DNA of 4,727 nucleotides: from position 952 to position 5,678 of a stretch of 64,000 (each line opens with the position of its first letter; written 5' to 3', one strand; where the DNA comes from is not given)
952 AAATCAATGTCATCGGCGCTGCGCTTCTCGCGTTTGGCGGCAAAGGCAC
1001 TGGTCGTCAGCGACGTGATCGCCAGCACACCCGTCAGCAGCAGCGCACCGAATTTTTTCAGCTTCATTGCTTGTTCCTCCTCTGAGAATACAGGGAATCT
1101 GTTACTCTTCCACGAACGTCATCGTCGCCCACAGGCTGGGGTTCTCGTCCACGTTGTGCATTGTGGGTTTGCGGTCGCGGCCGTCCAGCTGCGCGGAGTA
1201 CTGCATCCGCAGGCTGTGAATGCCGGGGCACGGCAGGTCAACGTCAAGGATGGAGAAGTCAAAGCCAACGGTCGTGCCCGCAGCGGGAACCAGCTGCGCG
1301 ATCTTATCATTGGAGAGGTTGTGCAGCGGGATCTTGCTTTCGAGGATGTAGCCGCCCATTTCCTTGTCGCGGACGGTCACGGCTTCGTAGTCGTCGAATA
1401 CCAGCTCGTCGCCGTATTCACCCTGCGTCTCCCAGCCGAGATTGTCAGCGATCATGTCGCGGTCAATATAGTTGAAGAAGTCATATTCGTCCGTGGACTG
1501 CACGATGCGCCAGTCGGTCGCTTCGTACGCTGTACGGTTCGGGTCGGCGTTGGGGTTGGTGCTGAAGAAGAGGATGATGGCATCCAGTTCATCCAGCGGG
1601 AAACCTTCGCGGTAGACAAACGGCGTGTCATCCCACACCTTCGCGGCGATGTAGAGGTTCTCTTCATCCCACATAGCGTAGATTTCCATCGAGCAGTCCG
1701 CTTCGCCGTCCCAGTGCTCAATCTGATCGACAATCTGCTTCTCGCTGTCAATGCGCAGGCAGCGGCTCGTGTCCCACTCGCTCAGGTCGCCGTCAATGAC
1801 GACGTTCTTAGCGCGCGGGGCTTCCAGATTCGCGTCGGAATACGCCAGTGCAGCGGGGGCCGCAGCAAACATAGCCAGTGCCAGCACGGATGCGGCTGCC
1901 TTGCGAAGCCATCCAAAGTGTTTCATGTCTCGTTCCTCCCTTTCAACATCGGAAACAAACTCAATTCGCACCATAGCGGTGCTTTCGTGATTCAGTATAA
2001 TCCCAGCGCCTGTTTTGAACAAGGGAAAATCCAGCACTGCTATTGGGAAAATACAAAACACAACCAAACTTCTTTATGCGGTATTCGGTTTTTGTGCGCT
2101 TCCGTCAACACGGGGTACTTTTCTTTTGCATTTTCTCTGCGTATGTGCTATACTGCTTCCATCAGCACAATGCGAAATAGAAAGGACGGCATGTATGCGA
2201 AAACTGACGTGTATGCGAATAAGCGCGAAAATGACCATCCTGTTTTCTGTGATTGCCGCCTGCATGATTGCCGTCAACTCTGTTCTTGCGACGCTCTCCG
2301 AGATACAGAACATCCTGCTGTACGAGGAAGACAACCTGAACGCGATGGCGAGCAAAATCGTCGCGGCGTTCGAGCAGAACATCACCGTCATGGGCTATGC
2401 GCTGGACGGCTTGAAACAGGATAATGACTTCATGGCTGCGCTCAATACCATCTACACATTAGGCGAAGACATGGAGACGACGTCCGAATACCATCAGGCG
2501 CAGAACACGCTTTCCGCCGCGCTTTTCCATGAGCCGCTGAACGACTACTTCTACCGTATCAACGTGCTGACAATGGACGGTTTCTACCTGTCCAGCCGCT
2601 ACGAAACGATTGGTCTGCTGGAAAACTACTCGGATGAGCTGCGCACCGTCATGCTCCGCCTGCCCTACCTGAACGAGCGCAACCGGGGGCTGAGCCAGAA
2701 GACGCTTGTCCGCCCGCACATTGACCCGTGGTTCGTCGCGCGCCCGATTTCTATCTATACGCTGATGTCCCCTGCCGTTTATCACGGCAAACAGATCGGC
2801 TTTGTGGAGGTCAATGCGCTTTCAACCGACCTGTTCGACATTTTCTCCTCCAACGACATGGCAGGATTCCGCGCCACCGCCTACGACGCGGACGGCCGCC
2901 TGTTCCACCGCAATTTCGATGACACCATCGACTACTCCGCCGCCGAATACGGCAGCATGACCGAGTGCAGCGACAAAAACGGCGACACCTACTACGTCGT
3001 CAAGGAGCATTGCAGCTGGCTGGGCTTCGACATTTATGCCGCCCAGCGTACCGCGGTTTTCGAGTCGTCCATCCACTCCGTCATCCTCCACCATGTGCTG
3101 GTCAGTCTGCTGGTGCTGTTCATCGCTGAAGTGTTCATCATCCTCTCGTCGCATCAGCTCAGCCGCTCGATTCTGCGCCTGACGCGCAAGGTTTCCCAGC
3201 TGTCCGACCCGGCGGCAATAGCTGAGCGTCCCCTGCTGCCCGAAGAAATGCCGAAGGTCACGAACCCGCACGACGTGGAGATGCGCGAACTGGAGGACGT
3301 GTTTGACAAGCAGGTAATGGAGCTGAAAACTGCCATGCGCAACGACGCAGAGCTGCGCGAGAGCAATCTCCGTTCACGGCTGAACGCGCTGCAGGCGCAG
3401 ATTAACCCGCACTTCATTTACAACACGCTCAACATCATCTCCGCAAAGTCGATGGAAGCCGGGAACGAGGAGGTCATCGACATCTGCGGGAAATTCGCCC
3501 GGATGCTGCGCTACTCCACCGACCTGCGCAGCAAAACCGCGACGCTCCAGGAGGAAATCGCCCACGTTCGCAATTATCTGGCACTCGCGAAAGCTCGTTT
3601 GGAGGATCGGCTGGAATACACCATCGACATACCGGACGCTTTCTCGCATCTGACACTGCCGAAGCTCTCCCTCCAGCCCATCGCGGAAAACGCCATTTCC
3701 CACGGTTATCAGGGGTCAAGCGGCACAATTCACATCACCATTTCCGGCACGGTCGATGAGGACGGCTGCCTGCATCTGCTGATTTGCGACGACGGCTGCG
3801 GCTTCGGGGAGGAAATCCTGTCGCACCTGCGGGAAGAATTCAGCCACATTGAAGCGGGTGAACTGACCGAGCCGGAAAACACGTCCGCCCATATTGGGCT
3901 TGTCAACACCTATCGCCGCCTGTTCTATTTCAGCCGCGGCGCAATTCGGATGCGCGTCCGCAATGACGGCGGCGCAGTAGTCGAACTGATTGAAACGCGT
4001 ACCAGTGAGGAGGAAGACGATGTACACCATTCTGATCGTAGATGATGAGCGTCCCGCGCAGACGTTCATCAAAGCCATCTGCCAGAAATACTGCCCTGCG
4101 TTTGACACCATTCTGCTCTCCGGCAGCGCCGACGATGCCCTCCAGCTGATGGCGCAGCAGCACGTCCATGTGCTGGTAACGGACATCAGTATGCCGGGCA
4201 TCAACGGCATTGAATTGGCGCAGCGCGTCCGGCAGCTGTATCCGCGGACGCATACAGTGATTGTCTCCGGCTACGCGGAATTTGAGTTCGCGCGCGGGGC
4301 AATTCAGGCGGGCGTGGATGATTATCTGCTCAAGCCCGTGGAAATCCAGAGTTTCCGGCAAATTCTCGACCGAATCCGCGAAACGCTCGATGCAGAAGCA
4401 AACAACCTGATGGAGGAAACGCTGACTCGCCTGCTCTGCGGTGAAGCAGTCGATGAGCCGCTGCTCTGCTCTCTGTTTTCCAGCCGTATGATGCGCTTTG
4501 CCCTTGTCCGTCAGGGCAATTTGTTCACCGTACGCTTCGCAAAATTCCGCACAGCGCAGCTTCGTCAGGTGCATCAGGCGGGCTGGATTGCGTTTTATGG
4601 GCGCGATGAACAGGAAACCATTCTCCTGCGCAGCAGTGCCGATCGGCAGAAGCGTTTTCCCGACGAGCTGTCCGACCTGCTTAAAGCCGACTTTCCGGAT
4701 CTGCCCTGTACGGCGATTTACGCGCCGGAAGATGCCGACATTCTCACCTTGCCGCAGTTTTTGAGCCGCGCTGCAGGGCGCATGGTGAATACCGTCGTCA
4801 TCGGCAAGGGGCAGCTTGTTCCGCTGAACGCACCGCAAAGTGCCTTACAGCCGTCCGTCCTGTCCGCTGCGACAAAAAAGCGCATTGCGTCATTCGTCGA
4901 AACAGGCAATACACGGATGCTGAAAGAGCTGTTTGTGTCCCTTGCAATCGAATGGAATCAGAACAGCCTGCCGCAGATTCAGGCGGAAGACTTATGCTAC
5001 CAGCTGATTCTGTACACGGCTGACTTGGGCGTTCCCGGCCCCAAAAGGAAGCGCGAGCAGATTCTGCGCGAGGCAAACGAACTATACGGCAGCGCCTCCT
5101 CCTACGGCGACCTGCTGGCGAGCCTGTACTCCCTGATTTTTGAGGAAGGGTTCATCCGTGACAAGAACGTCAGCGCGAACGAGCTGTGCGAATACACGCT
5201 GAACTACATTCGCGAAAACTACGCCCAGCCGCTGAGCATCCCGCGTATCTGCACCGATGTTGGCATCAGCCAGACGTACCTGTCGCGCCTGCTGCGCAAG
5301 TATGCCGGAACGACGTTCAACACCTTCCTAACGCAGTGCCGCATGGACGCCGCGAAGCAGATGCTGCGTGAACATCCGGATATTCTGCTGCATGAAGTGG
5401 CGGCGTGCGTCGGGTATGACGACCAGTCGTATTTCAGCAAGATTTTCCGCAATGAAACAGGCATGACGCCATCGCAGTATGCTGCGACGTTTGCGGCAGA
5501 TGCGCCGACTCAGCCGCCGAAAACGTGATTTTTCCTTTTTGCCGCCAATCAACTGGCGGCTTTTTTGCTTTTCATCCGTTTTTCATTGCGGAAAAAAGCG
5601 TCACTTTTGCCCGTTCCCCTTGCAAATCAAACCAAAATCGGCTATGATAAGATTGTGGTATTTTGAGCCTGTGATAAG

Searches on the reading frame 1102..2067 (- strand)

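Call 58: search_protein_families(library=pfam, proteins=[window:1102-2067:-], max_evalue=0.00001)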
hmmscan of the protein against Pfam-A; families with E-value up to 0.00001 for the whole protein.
window:1102-2067:- (321 aa): 1 family
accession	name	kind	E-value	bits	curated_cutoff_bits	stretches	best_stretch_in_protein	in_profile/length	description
PF06452.16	CBM9_1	-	1.5e-09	38.5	23.4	1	117-276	19-151/185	Carbohydrate family 9 binding domain-like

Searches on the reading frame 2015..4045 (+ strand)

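Call 57: search_protein_families(library=pfam, proteins=[window:2015-4045:+], max_evalue=0.00001)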
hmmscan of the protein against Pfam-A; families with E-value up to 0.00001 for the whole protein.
window:2015-4045:+ (676 aa): 2 families
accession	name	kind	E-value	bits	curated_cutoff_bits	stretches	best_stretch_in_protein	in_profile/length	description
PF06580.19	His_kinase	-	2.3e-24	85.9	25.2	1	455-533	2-81/81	Histidine kinase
PF02518.31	HATPase_c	-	2.5e-06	28.4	26.4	1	554-657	11-104/111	Histidine kinase-, DNA gyrase B-, and HSP90-like ATPase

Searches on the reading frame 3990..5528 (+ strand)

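Call 57: search_protein_families(library=pfam, proteins=[window:3990-5528:+], max_evalue=0.00001)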
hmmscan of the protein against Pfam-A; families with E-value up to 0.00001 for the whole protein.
window:3990-5528:+ (512 aa): 3 families
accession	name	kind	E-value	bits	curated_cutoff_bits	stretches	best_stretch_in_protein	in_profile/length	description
PF12833.13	HTH_18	-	4e-22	78.8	33.6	1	421-498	2-78/80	Helix-turn-helix domain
PF00072.30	Response_reg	-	7.2e-22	78.1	30.2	1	14-126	1-110/111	Response regulator receiver domain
PF00165.29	HTH_AraC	-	4e-21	75.1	26.6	2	467-497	11-40/42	Bacterial regulatory helix-turn-helix proteins, AraC family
